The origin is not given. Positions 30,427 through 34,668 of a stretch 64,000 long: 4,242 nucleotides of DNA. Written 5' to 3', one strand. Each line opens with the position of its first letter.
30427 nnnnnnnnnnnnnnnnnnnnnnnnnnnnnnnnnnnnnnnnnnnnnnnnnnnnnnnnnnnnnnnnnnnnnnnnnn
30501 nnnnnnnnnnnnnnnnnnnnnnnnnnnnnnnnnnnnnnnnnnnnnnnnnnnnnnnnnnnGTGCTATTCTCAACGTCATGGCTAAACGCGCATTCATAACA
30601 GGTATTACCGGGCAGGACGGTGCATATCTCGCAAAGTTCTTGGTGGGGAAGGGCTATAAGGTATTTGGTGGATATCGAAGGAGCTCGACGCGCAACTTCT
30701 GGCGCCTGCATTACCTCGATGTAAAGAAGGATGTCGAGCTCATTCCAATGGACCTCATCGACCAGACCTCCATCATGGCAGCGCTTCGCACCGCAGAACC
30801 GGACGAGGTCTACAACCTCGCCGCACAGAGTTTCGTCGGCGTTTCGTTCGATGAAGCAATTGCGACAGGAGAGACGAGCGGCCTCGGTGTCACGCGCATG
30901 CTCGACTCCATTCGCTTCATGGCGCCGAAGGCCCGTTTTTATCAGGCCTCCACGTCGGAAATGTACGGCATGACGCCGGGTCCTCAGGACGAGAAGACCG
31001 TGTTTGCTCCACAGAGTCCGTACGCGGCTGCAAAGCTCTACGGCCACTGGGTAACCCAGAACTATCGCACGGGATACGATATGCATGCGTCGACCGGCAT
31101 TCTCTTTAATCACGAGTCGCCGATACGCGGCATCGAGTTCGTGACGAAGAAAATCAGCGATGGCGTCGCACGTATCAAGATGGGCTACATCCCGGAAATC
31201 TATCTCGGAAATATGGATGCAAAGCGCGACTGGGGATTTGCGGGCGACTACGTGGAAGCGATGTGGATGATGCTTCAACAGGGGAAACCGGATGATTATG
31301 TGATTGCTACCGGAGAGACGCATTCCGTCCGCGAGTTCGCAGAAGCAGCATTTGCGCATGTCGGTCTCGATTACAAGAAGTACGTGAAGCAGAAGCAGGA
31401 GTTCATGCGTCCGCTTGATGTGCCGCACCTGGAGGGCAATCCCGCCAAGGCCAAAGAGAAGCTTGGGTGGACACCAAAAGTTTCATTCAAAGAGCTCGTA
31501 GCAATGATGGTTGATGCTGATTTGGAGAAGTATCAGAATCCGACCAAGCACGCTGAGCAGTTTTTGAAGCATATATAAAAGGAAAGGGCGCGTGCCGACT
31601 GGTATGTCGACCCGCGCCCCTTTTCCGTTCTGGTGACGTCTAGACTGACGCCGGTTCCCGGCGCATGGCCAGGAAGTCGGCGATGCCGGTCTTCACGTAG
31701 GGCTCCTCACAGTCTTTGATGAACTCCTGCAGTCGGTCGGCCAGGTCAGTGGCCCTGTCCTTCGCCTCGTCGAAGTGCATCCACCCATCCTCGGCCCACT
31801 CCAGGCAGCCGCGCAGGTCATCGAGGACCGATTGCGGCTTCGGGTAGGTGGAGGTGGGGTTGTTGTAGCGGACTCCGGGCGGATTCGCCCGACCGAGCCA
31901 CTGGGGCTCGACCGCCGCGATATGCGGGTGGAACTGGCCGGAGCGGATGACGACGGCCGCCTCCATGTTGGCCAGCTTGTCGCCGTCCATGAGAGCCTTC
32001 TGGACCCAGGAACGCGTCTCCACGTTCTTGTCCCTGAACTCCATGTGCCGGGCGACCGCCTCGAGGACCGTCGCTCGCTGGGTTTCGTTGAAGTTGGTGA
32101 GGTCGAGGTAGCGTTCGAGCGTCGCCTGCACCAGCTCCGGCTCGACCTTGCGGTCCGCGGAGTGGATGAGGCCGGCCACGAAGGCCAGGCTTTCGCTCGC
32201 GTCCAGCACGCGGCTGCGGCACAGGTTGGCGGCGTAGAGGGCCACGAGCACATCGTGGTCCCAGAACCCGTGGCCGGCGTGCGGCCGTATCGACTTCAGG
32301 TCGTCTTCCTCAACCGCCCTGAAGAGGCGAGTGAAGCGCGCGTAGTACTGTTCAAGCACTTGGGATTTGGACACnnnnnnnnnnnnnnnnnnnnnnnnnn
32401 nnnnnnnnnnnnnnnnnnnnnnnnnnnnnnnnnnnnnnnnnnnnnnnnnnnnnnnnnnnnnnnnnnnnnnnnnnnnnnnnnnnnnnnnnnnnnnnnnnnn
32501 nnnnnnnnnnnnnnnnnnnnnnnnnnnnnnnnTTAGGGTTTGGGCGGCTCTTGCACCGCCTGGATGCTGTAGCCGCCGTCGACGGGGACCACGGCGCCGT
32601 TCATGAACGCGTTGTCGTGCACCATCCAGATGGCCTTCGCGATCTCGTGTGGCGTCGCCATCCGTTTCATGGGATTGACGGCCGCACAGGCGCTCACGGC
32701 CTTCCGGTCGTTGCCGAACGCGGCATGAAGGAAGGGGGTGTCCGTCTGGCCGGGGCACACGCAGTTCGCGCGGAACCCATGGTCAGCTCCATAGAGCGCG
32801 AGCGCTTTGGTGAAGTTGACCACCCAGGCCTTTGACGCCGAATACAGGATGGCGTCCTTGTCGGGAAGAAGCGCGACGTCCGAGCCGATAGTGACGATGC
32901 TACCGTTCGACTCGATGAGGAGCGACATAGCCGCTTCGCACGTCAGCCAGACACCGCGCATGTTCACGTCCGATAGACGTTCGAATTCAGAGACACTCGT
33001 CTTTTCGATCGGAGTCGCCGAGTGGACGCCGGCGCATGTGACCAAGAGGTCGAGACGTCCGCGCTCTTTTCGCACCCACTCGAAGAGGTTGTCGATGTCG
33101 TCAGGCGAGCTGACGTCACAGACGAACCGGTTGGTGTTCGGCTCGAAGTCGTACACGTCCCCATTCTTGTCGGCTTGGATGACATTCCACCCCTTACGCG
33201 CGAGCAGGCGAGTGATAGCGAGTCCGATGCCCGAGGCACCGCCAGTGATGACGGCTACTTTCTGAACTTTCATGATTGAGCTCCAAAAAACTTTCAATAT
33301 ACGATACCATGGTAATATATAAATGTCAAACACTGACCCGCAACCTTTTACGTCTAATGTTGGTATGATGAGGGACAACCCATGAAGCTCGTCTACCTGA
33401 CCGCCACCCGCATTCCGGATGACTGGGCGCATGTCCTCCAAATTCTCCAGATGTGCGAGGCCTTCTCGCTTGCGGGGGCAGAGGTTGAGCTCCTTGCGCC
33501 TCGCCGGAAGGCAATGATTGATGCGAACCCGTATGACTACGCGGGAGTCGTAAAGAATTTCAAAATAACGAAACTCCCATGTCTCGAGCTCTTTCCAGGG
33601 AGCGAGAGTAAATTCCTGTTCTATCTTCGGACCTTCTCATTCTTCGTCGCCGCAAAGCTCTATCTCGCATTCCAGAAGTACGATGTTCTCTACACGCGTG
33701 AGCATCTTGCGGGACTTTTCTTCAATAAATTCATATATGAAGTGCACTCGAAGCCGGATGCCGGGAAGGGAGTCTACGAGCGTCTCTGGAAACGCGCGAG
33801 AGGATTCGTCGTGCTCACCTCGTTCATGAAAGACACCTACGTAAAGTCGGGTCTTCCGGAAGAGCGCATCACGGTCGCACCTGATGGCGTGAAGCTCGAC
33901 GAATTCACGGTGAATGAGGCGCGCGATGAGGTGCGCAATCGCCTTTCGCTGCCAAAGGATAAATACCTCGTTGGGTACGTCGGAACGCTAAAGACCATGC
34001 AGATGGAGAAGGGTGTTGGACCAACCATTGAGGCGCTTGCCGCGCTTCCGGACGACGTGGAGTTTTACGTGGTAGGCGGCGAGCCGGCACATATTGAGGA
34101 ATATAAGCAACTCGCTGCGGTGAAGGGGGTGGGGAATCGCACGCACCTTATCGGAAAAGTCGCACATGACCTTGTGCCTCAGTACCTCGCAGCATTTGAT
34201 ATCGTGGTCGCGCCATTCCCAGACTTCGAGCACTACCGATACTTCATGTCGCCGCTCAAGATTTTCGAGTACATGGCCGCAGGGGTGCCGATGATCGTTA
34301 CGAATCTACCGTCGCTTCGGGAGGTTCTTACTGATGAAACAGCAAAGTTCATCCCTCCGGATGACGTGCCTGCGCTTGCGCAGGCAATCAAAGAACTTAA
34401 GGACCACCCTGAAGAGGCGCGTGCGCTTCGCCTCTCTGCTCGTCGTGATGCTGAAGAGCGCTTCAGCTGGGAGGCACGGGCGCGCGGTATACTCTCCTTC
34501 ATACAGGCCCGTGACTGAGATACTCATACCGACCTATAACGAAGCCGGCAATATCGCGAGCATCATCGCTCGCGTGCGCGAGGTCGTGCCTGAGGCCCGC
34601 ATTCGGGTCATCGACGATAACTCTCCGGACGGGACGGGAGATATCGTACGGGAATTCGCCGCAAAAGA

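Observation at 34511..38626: Overlapping four-gene module: Dpm1-like GT2, then a Zn-ribbon methyltransferase, then a 12-TM membrane protein with an extracytoplasmic domain, then an FkbM-like methyltransferase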

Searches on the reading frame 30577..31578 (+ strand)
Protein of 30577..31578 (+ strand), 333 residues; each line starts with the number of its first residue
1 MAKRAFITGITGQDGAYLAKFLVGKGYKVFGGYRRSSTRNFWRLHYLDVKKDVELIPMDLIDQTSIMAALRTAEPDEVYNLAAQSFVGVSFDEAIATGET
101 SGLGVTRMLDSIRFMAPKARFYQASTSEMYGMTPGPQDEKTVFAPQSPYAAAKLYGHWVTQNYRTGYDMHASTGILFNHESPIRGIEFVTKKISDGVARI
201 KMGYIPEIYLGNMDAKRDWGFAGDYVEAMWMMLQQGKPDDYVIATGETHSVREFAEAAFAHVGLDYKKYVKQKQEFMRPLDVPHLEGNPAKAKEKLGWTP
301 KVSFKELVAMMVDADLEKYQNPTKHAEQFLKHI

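Call 19: search_protein_families(library=pfam, proteins=[window:30577-31578:+], max_evalue=0.001)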
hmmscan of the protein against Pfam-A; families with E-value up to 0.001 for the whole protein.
window:30577-31578:+ (333 aa): 3 families
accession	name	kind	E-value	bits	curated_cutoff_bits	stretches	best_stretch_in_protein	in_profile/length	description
PF16363.11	GDP_Man_Dehyd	-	1.3e-121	406.6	27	1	6-311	1-332/332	GDP-mannose 4,6 dehydratase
PF01370.27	Epimerase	-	9.7e-61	205.7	20.9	1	6-244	2-240/240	NAD dependent epimerase/dehydratase family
PF04321.23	RmlD_sub_bind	-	0.00017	21.2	27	1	6-160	4-136/287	RmlD substrate binding domain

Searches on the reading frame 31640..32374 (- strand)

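Call 3: search_protein_families(library=pfam, proteins=[window:31640-32374:-], max_evalue=0.01)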
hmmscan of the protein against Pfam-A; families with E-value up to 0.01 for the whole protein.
window:31640-32374:- (244 aa): 2 families
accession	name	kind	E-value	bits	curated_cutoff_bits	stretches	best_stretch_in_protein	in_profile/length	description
PF08668.18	HDOD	-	0.00049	20.1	22.9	1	35-112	93-166/196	HDOD domain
PF12867.12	DinB_2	-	0.0092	16.9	24.8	0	151-221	38-89/128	DinB superfamily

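Call 5: search_protein_families(library=ncbifam, proteins=[window:31640-32374:-], max_evalue=0.01)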
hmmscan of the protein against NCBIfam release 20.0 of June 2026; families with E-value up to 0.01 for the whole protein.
window:31640-32374:- (244 aa): 0 families

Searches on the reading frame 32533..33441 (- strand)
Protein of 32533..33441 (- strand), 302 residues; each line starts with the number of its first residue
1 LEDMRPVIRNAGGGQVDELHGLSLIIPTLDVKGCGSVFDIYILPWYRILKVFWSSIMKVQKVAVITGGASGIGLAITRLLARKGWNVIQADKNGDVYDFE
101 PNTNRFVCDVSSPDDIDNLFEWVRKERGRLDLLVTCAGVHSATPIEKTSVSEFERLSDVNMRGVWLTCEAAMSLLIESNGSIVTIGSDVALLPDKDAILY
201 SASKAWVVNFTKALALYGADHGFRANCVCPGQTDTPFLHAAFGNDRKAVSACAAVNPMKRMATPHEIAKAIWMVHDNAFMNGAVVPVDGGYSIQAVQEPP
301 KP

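Call 3: search_protein_families(library=pfam, proteins=[window:32533-33441:-], max_evalue=0.01)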
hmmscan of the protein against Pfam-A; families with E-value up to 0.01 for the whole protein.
window:32533-33441:- (302 aa): 4 families
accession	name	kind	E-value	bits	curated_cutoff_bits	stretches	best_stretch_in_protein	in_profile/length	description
PF13561.12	adh_short_C2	-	1.6e-46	159.2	27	1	69-292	3-236/236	Enoyl-(Acyl carrier protein) reductase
PF00106.31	adh_short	-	4.5e-42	144.2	26.6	1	61-240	1-189/195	short chain dehydrogenase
PF08659.16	KR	-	3.3e-09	37.3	22.6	1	64-223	4-168/180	KR domain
PF01370.27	Epimerase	-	0.00071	19.5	20.9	1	64-174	2-105/240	NAD dependent epimerase/dehydratase family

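Call 5: search_protein_families(library=ncbifam, proteins=[window:32533-33441:-], max_evalue=0.01)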
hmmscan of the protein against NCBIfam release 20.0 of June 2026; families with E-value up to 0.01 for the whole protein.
window:32533-33441:- (302 aa): 225 families (the best 25 are shown)
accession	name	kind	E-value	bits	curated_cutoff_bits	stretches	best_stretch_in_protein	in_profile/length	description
NF052558.1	MBtsdlDhBudC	equivalog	2e-50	171.7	270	1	60-297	3-247/250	meso-2,3-butanediol dehydrogenase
NF004791.0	PRK06138.1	equivalog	7.2e-50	169.6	312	1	60-294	5-252/252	SDR family oxidoreductase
NF005559.1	PRK07231.1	subfamily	5.2e-45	153.9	215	1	60-292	4-248/249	glucose 1-dehydrogenase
NF005067.0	PRK06484.1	equivalog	1.2e-43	149.5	713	1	59-293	8-253/524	short chain dehydrogenase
NF053701.1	CsHdxCHCADhChcB2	equivalog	4.1e-43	147.7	350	1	60-292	3-243/245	cis-4-hydroxycyclohexanecarboxylate dehydrogenase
NF009466.0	PRK12826.1-2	subfamily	1.1e-42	146.2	222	1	60-292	3-245/248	3-oxoacyl-ACP reductase FabG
NF004818.0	PRK06172.1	equivalog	9.6e-42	143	336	1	59-292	6-251/253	SDR family oxidoreductase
NF005309.0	PRK06841.1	subfamily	1.3e-41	142.8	286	1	60-294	15-255/255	GolD/DthD family dehydrogenase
NF005007.0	PRK06398.1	equivalog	1.5e-40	139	341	1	60-301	7-255/259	aldose dehydrogenase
NF005446.0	PRK07035.1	equivalog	1.8e-40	138.9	373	1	60-292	11-254/255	SDR family oxidoreductase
NF004713.0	PRK06057.1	equivalog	6.1e-39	134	404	1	60-294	9-252/257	3-oxoacyl-ACP reductase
NF004198.0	PRK05653.1-3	equivalog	4.3e-37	127.9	296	1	59-292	6-247/248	3-oxoacyl-ACP reductase FabG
TIGR01830.1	3oxo_ACP_reduc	equivalog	4.8e-37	127.9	297.75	1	63-290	1-237/239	3-oxoacyl-[acyl-carrier-protein] reductase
NF005893.0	PRK07856.1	equivalog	4.9e-37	127.6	255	1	59-290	8-240/255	SDR family oxidoreductase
NF006074.0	PRK08220.1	equivalog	5.2e-37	127.8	312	1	60-290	8-246/251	2,3-dihydro-2,3-dihydroxybenzoate dehydrogenase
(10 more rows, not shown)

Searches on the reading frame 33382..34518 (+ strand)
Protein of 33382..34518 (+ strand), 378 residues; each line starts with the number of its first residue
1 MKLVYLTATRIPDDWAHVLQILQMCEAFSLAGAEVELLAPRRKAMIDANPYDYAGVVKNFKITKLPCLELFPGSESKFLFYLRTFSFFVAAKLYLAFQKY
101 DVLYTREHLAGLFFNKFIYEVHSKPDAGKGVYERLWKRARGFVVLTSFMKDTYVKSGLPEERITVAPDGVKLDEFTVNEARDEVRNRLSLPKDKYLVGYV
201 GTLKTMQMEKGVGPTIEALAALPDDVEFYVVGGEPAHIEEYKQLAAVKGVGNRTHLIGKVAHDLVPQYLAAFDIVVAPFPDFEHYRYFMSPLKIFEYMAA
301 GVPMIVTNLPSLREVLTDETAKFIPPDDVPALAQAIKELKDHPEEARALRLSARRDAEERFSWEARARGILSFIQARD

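Call 3: search_protein_families(library=pfam, proteins=[window:33382-34518:+], max_evalue=0.01)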
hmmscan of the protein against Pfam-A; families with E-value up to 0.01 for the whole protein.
window:33382-34518:+ (378 aa): 5 families
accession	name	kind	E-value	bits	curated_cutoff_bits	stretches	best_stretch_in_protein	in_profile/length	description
PF13692.12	Glyco_trans_1_4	-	6.2e-24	85.3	27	1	196-339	3-139/142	Glycosyl transferases group 1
PF00534.26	Glycos_transf_1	-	3.3e-19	69.5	26.4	1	181-354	2-170/172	Glycosyl transferases group 1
PF13524.12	Glyco_trans_1_2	-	2.7e-14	53.8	25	1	216-371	6-143/144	Glycosyl transferase-like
PF13439.12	Glyco_transf_4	-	6.2e-09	36.6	28.5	1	21-173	8-169/170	Glycosyltransferase Family 4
PF13579.12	Glyco_trans_4_4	-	1.6e-06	29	29.7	0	22-169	8-158/158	Glycosyl transferase 4-like domain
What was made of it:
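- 33382..34518 (+): GT4 (GT-B, nucleotide-sugar dependent) glycosyltransferase, 378 aa. It is the first gene of the coupled operon and a conserved partner of the module. Pfam Glyco_trans_1_4 at E 6e-24 and Glycos_transf_1 at E 3e-19 (call 3).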

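Call 5: search_protein_families(library=ncbifam, proteins=[window:33382-34518:+], max_evalue=0.01)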
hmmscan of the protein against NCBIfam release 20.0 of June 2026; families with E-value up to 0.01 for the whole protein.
window:33382-34518:+ (378 aa): 23 families
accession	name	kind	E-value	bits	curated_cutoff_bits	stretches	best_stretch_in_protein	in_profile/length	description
TIGR04063.1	stp3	hypoth_equivalog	1.1e-25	90.4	442.05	1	135-367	154-385/397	TIGR04063 family PEP-CTERM/XrtA system glycosyltransferase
NF047684.1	TeichurnBiosyTuaC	equivalog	3.5e-21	75.6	550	1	161-354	185-366/391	teichuronic acid biosynthesis protein TuaC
NF047676.1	TeichurnBiosyTuaH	equivalog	2.2e-16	59.7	550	1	135-364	155-374/384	teichuronic acid biosynthesis protein TuaH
TIGR03088.1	stp2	hypoth_equivalog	2.8e-16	59.5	409.05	1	157-368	156-364/374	TIGR03088 family PEP-CTERM/XrtA system glycosyltransferase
NF053787.1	GlcN_PG_synth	equivalog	4.4e-16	58.7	480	1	144-371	149-353/361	N-acetylglucosaminyl phosphatidylglycerol synthase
NF041876.1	EPS_EpsE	equivalog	2.2e-15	56.8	400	1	136-368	159-387/389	exopolysaccharide biosynthesis GT4 family glycosyltransferase EpsE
TIGR03449.1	mycothiol_MshA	equivalog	3e-14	52.8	462.5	1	159-372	186-398/406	D-inositol-3-phosphate glycosyltransferase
NF038298.1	EPS_HpsO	equivalog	9.8e-13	47.6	575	1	161-375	168-385/388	hormogonium polysaccharide biosynthesis glycosyltransferase HpsO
NF007640.0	PRK10307.1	subfamily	2e-12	46.8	276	1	146-366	179-396/411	WcaI family glycosyltransferase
TIGR02149.1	glgA_Coryne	subfamily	2.2e-11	43.5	302.4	1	149-369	155-382/391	glycogen synthase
NF038295.1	EPS_HpsP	equivalog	7.3e-11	41.7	550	1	164-372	179-382/388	hormogonium polysaccharide biosynthesis glycosyltransferase HpsP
TIGR04047.1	MSMEG_0565_glyc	hypoth_equivalog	1.3e-10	41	259.85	1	133-373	133-370/373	MSMEG_0565 family glycosyltransferase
TIGR03999.1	thiol_BshA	equivalog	2.3e-09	36.6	273.7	1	153-364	159-360/375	N-acetyl-alpha-D-glucosaminyl L-malate synthase BshA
NF012028.0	PRK15484.1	subfamily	3.1e-09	36.4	618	1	142-366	143-367/380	lipopolysaccharide N-acetylglucosaminyltransferase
TIGR03087.1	stp1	hypoth_equivalog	7.9e-09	35.2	316.65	1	217-371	251-391/397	TIGR03087 family PEP-CTERM/XrtA system glycosyltransferase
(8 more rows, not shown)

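Call 58: search_solved_structures(query=window:33382-34518:+, max_evalue=0.0001)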
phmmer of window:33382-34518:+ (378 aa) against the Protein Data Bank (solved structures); distinct sequences matched with E-value up to 0.0001: 5.
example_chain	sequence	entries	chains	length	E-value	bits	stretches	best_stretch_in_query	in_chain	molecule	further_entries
6kih_A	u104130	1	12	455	5e-18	68.4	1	46-367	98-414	Tll1590 protein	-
7qsg_A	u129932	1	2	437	2.3e-08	36.5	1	210-368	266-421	D-inositol 3-phosphate glycosyltransferase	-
3oka_A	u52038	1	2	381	1.8e-05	27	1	167-376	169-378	GDP-mannose-dependent alpha-(1-6)-phosphatidylinositol monomannoside mannosyltransferase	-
3okc_A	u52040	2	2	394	2e-05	26.9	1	167-376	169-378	GDP-mannose-dependent alpha-(1-6)-phosphatidylinositol monomannoside mannosyltransferase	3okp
4n9w_A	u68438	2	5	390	9.6e-05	24.6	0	219-369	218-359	GDP-mannose-dependent alpha-(1-2)-phosphatidylinositol mannosyltransferase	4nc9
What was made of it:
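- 33382..34518 (+): The best PDB relatives are generic GT4 enzymes: Tll1590, MshA, PimB', PimA (call 58).
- Its solved relatives include PimA and PimB' (call 58). The PimA/PimB' matches are weak (25-27 bits) and generic for GT4 (call 58).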
